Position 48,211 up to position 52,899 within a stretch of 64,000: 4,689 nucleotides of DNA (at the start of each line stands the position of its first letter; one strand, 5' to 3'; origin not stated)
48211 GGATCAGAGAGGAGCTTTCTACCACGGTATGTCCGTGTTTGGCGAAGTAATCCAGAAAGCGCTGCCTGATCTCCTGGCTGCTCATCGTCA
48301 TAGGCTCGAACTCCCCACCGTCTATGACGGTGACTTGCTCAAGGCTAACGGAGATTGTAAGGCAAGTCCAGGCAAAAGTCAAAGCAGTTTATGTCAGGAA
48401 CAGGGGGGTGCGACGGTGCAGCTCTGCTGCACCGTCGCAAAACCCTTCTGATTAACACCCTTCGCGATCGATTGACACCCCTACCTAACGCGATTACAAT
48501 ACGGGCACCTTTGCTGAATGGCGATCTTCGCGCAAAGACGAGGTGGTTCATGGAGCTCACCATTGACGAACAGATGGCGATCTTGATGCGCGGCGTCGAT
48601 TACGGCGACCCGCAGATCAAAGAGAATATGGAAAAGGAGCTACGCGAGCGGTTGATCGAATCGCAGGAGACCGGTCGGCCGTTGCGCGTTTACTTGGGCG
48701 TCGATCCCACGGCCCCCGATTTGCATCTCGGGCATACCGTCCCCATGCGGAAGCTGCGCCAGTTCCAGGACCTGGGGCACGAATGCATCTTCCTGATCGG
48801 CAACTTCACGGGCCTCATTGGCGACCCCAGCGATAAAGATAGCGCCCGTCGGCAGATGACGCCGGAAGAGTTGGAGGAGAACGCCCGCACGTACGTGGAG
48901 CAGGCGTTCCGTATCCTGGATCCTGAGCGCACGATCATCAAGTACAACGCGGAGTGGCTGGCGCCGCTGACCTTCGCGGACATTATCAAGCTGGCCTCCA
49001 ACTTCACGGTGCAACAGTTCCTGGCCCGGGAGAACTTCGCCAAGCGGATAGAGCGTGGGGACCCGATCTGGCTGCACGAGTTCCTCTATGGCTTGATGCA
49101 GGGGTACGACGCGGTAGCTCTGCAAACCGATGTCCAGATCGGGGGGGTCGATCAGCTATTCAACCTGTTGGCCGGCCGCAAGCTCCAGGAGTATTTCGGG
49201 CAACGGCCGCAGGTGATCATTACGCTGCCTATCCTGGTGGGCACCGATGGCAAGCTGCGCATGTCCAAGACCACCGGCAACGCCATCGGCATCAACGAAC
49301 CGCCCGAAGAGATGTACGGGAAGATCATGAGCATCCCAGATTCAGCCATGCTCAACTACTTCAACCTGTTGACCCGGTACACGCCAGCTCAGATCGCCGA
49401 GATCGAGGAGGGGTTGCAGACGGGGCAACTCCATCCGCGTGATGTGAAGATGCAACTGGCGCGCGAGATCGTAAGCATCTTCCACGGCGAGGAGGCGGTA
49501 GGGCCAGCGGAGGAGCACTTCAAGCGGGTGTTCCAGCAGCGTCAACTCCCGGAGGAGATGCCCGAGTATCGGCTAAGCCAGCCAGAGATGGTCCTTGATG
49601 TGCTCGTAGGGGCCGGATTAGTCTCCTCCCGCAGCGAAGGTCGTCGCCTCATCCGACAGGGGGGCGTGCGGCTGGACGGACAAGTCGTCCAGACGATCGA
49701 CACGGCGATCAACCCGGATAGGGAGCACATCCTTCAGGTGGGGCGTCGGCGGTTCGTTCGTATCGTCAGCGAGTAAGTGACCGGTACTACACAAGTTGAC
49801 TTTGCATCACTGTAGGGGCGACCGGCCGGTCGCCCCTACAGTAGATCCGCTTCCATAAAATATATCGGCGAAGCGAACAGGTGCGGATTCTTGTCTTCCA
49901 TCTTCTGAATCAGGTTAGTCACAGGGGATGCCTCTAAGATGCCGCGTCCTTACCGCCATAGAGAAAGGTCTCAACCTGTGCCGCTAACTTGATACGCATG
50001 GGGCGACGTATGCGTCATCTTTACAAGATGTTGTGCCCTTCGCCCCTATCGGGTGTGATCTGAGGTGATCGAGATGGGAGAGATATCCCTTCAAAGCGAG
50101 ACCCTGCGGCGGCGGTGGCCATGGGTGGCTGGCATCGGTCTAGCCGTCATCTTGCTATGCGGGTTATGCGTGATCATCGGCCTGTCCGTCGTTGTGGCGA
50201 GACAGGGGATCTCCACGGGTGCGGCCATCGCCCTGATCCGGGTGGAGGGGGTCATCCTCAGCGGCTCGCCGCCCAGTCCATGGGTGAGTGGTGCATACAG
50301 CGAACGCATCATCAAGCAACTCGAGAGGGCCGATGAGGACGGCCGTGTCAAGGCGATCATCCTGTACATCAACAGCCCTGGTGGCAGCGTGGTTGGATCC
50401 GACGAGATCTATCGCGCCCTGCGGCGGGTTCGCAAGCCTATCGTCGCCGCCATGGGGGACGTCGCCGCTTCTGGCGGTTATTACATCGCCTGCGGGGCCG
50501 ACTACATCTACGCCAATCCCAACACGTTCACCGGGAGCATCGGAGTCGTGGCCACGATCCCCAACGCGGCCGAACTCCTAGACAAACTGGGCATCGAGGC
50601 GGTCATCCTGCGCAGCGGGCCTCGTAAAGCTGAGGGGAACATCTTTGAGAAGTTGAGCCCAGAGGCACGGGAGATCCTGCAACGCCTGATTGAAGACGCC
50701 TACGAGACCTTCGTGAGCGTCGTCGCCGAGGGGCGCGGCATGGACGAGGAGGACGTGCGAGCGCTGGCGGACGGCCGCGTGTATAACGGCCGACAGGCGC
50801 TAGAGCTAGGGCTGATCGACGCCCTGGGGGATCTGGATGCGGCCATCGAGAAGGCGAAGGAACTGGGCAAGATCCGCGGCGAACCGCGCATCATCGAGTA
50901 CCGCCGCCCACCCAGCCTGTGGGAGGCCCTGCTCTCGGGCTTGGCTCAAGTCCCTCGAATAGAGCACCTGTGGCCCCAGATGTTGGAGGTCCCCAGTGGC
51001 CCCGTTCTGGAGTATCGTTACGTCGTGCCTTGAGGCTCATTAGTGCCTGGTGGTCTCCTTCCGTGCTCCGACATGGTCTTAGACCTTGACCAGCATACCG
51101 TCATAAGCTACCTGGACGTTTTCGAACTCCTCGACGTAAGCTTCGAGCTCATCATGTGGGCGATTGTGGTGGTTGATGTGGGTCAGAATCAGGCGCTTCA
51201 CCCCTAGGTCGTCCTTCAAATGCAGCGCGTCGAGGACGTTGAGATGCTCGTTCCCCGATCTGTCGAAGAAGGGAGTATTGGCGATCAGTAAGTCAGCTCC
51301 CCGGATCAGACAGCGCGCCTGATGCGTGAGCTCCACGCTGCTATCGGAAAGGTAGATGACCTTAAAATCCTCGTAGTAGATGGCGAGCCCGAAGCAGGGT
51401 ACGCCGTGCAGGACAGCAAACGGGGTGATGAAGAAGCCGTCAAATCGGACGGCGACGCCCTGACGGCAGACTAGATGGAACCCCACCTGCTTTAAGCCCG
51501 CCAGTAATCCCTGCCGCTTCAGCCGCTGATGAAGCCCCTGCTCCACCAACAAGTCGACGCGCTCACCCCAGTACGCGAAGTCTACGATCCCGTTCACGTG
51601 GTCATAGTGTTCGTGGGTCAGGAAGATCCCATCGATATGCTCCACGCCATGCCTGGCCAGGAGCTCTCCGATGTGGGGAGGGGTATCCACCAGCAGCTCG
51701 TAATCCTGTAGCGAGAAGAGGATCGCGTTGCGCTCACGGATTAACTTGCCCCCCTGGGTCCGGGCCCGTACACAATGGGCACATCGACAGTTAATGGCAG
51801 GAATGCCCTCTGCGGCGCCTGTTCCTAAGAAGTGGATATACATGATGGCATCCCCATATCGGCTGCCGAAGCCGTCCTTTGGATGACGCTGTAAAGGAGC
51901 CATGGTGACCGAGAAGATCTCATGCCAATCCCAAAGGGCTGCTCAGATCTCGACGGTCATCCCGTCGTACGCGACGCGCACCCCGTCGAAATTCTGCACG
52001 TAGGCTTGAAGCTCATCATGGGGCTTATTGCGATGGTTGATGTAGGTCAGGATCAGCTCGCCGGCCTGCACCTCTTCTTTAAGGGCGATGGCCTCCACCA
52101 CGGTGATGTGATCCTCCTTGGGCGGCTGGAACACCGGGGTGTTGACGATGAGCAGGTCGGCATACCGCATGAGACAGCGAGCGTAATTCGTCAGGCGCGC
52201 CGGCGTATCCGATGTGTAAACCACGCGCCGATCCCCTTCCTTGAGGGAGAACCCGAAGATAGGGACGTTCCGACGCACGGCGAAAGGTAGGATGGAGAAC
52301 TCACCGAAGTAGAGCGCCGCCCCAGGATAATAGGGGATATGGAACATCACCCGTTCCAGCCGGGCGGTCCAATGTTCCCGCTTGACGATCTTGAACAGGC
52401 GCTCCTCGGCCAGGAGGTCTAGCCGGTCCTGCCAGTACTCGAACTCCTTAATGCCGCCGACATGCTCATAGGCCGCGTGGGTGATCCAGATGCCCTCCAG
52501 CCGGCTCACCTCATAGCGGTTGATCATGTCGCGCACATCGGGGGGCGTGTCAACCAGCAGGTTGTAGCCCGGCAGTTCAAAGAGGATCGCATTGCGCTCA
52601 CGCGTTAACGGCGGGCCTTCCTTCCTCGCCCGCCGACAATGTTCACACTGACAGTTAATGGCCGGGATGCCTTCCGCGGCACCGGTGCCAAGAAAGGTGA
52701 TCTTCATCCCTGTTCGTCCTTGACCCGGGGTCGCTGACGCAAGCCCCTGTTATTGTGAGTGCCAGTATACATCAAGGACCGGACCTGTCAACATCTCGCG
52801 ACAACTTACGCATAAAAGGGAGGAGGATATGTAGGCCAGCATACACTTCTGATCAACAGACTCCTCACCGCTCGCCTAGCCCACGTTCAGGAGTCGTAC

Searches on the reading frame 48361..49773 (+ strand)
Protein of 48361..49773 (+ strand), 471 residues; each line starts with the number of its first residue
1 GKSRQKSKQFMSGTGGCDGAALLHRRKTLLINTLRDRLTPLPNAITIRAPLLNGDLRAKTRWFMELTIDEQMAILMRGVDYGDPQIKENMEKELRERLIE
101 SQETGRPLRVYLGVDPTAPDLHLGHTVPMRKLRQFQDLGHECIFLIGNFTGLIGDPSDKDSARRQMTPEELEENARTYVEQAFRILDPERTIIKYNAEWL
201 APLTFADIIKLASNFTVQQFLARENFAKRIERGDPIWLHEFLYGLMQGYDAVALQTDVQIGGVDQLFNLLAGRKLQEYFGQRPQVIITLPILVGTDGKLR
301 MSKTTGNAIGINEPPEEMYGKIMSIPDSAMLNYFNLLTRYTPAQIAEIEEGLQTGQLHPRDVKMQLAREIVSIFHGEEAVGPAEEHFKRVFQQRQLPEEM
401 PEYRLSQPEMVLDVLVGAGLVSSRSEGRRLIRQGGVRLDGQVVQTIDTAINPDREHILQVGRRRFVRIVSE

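Call 36: search_protein_families(library=pfam, proteins=[window:48361-49773:+], max_evalue=0.001)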
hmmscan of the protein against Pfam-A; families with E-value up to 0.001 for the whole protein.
window:48361-49773:+ (471 aa): 4 families
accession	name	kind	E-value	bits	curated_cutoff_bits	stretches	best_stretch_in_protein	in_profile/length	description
PF00579.31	tRNA-synt_1b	-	7.3e-75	252.4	21.1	1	105-392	3-292/292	tRNA synthetases class I (W and Y)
PF01479.30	S4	-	4.2e-09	36.4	22.8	1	413-444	5-36/48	S4 domain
PF22421.1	SYY_C-terminal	-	4.7e-07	30.1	27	1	395-454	4-64/83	Tyrosine--tRNA ligase SYY-like C-terminal domain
PF16714.10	TyrRSs_C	-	9.3e-05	22.6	30.6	1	407-441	19-53/120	Tyrosyl-tRNA synthetase C-terminal domain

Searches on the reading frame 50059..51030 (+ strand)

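Call 36: search_protein_families(library=pfam, proteins=[window:50059-51030:+], max_evalue=0.001)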
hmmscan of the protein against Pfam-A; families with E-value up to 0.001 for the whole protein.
window:50059-51030:+ (324 aa): 5 families
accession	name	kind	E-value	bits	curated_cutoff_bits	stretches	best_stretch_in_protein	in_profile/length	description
PF01343.23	Peptidase_S49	-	1.1e-50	172.1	24.9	1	122-272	3-153/154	Peptidase family S49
PF00574.28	CLP_protease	-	1.2e-11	45.2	20.2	1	79-150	28-99/182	Clp protease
PF25145.1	NfeD1b_N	-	1.2e-11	45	40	1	86-172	21-106/189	NfeD1b, N-terminal domain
PF01972.22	SDH_protease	-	8e-07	28.8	31.3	1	58-163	54-157/286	ClpP-like SDH-type serine proteinase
PF00378.25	ECH_1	-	0.00041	20.2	27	0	115-155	78-118/251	Enoyl-CoA hydratase/isomerase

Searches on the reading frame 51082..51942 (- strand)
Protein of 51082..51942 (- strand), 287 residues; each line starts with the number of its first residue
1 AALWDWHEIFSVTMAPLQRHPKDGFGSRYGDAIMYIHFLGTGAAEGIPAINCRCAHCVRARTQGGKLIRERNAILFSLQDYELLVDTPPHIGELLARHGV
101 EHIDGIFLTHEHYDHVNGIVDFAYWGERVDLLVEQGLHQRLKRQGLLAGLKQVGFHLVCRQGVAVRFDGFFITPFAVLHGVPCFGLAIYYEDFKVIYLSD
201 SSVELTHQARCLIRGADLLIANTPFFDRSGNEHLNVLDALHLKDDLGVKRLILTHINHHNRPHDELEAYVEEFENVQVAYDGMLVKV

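Call 36: search_protein_families(library=pfam, proteins=[window:51082-51942:-], max_evalue=0.001)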
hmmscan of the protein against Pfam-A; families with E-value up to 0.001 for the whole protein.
window:51082-51942:- (287 aa): 2 families
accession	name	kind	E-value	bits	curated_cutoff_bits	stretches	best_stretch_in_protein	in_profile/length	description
PF12706.13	Lactamase_B_2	-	9e-22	78.1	27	1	84-256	4-200/200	Beta-lactamase superfamily domain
PF23023.1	Anti-Pycsar_Apyc1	-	0.0002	21.4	50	1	72-146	21-102/250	Anti-Pycsar protein Apyc1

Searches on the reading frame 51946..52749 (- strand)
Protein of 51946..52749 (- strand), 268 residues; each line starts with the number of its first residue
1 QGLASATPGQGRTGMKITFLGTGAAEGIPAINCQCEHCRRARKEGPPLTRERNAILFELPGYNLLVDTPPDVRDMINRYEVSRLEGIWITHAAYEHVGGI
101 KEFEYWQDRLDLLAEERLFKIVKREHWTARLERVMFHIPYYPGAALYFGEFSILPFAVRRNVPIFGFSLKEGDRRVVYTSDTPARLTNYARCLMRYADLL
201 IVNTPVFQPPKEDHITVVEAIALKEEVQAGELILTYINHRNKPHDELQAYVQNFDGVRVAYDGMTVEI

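Call 36: search_protein_families(library=pfam, proteins=[window:51946-52749:-], max_evalue=0.001)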
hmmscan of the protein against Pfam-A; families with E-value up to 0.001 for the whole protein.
window:51946-52749:- (268 aa): 2 families
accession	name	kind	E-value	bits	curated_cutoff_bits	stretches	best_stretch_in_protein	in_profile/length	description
PF12706.13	Lactamase_B_2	-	1.8e-12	47.7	27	1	63-235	2-198/200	Beta-lactamase superfamily domain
PF00753.33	Lactamase_B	-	7.4e-05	23.2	22.7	1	52-182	6-150/196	Metallo-beta-lactamase superfamily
